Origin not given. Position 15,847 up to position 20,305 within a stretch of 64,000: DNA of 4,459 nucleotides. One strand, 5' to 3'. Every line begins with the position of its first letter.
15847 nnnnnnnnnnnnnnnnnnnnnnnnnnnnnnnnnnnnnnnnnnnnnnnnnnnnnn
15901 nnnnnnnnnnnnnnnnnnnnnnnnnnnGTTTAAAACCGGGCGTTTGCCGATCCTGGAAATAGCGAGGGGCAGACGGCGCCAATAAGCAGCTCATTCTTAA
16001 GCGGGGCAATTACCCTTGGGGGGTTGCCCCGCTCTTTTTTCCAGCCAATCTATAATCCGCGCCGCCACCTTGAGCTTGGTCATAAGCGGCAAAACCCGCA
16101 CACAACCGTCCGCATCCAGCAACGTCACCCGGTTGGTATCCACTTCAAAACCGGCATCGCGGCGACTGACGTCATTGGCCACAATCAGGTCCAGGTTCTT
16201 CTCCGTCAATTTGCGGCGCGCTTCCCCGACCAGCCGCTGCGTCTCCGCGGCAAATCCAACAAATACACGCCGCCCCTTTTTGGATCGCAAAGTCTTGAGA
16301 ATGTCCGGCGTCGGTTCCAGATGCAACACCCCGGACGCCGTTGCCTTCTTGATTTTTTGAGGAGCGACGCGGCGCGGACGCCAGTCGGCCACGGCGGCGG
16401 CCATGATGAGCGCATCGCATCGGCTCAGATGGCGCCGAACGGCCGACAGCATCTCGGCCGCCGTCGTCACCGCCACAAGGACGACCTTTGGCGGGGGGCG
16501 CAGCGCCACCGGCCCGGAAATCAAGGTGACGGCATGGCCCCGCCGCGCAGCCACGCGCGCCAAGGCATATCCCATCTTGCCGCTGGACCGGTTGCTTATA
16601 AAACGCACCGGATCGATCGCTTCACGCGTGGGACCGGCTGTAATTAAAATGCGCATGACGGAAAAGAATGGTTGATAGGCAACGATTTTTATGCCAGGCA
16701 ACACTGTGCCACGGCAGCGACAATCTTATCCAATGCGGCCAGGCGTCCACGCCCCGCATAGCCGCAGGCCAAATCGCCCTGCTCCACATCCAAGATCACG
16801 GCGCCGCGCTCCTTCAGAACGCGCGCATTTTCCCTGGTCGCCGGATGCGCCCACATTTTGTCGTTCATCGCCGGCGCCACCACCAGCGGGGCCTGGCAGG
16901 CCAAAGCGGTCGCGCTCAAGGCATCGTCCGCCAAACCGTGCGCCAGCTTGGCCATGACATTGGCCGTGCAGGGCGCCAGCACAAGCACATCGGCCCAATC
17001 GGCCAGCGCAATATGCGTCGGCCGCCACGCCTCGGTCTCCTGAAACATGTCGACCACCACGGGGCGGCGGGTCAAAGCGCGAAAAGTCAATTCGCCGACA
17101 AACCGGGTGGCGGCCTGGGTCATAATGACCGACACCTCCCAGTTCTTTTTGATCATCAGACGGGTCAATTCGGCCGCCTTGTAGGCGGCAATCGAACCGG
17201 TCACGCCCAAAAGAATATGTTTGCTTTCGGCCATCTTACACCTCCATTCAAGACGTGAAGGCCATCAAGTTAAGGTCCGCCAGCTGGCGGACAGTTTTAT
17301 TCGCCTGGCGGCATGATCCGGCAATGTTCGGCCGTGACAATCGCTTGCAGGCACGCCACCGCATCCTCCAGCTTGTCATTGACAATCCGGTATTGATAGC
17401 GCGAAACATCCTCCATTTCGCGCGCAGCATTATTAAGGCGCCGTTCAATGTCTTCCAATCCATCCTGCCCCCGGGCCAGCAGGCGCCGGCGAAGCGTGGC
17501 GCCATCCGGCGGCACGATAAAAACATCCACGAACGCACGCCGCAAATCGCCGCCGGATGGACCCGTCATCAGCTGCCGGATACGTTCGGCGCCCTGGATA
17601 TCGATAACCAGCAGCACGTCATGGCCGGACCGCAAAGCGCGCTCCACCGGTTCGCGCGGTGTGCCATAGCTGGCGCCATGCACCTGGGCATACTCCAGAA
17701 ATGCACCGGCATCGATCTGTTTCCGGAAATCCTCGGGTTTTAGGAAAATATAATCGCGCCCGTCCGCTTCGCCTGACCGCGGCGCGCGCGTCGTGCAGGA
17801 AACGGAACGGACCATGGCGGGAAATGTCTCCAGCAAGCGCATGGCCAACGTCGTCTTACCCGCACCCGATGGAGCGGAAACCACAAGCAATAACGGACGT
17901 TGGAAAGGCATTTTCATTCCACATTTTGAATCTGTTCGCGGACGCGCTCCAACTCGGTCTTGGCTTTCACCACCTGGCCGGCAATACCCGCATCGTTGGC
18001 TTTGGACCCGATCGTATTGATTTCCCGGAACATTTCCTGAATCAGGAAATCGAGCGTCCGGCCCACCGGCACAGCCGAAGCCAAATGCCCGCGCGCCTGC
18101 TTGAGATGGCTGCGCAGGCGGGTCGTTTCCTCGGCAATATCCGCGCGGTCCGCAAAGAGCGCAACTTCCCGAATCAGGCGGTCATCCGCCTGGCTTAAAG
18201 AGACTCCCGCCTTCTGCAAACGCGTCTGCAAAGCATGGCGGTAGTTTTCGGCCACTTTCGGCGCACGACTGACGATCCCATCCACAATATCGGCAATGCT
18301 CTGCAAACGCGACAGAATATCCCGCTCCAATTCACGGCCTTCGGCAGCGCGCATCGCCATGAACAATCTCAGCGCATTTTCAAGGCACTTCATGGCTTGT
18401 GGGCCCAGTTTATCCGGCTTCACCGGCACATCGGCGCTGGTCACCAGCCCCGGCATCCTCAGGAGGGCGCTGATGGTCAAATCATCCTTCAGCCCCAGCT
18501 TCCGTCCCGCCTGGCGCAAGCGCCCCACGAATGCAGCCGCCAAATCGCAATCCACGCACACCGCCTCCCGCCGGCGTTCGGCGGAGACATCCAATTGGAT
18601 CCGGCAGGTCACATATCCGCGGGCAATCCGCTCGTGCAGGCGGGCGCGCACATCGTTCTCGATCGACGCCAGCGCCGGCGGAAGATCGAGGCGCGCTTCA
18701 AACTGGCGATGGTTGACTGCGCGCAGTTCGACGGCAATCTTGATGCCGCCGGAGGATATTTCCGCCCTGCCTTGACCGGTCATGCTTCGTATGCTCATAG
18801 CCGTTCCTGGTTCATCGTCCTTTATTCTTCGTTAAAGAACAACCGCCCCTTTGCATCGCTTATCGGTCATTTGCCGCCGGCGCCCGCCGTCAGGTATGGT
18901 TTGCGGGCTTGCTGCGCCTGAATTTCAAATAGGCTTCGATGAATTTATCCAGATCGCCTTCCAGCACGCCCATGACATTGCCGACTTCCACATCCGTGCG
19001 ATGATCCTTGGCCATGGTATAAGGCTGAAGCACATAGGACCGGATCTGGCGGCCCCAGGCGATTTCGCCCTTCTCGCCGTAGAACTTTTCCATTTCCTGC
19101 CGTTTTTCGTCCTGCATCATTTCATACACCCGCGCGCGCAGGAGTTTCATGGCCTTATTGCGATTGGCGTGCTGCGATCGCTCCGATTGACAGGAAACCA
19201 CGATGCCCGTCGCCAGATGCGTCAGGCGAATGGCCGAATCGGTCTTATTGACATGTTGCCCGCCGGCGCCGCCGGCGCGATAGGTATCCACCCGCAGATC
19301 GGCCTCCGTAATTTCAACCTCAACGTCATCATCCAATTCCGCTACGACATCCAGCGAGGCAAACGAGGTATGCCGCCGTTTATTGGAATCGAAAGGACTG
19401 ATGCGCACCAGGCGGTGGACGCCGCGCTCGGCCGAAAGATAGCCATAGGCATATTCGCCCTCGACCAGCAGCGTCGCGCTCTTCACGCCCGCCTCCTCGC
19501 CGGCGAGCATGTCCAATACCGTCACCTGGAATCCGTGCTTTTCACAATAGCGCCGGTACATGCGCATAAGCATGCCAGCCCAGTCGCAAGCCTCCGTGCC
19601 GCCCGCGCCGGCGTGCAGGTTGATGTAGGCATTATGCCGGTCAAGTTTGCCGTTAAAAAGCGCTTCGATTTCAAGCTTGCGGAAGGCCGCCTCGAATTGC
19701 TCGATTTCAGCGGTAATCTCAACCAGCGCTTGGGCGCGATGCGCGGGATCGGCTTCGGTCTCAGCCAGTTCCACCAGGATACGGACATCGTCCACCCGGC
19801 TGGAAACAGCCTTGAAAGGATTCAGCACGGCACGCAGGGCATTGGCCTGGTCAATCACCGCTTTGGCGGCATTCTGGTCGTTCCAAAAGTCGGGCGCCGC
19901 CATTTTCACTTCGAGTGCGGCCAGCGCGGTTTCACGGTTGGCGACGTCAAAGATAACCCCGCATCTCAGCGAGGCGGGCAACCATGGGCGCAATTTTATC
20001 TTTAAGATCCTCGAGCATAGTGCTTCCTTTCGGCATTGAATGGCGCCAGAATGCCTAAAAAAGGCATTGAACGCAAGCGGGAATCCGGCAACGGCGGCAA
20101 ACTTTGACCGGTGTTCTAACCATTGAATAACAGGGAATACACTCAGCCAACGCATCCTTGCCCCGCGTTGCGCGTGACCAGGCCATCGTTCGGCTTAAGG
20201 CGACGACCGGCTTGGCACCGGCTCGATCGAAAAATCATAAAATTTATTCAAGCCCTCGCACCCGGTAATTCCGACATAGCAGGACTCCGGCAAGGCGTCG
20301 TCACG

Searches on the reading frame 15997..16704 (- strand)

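Call 21: search_protein_families(library=pfam, proteins=[window:15997-16704:-], max_evalue=0.001)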
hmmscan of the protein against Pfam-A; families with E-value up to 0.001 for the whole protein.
window:15997-16704:- (235 aa): 1 family
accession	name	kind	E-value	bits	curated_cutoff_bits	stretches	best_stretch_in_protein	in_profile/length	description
PF04127.22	DFP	-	1.4e-73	247.1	22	1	17-196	4-186/186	DNA/pantothenate metabolism flavoprotein C-terminal domain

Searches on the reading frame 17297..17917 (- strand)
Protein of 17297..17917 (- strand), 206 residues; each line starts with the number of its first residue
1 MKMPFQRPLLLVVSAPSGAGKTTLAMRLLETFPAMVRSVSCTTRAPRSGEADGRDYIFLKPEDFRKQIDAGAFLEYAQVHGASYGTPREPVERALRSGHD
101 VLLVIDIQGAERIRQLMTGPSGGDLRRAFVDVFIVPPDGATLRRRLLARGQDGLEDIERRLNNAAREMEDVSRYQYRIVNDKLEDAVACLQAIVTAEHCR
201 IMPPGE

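Call 21: search_protein_families(library=pfam, proteins=[window:17297-17917:-], max_evalue=0.001)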
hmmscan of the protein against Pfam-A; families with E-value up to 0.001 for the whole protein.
window:17297-17917:- (206 aa): 3 families
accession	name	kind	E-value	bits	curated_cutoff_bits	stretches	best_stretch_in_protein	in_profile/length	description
PF00625.27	Guanylate_kin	-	6.5e-38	130.7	25.2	1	10-196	4-181/182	Guanylate kinase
PF13671.12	AAA_33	-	4.8e-05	24.1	27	1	16-156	7-125/143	AAA domain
PF13401.12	AAA_22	-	9.1e-05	23.2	27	1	9-106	6-91/130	AAA domain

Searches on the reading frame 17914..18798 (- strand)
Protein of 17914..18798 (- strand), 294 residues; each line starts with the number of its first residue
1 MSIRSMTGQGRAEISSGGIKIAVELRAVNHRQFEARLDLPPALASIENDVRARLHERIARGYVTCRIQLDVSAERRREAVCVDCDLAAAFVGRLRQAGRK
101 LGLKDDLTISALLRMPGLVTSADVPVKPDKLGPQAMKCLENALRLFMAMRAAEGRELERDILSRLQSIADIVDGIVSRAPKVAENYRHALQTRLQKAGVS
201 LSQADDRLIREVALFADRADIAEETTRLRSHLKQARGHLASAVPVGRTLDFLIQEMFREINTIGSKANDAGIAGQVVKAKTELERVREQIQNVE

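Call 22: search_protein_families(library=pfam, proteins=[window:17914-18798:-], max_evalue=0.001)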
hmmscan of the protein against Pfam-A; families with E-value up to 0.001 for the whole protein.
window:17914-18798:- (294 aa): 2 families
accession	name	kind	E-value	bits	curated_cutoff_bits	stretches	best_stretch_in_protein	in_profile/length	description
PF08340.16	YicC-like_C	-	1.1e-41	142.2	27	1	177-294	3-120/120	Endoribonuclease YicC-like, C-terminal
PF03755.18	YicC-like_N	-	3.7e-35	122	25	1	3-158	1-155/156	Endoribonuclease YicC-like, N-terminal region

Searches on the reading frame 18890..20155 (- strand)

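Call 22: search_protein_families(library=pfam, proteins=[window:18890-20155:-], max_evalue=0.001)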
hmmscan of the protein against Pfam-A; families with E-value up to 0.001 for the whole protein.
window:18890-20155:- (421 aa): 2 families
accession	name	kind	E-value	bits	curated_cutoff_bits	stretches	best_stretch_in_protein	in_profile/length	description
PF03462.23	PCRF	-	8.6e-55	186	24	1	77-267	4-193/194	PCRF domain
PF00472.26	RF-1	-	4.1e-42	143.2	35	1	276-386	1-116/116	RF-1 domain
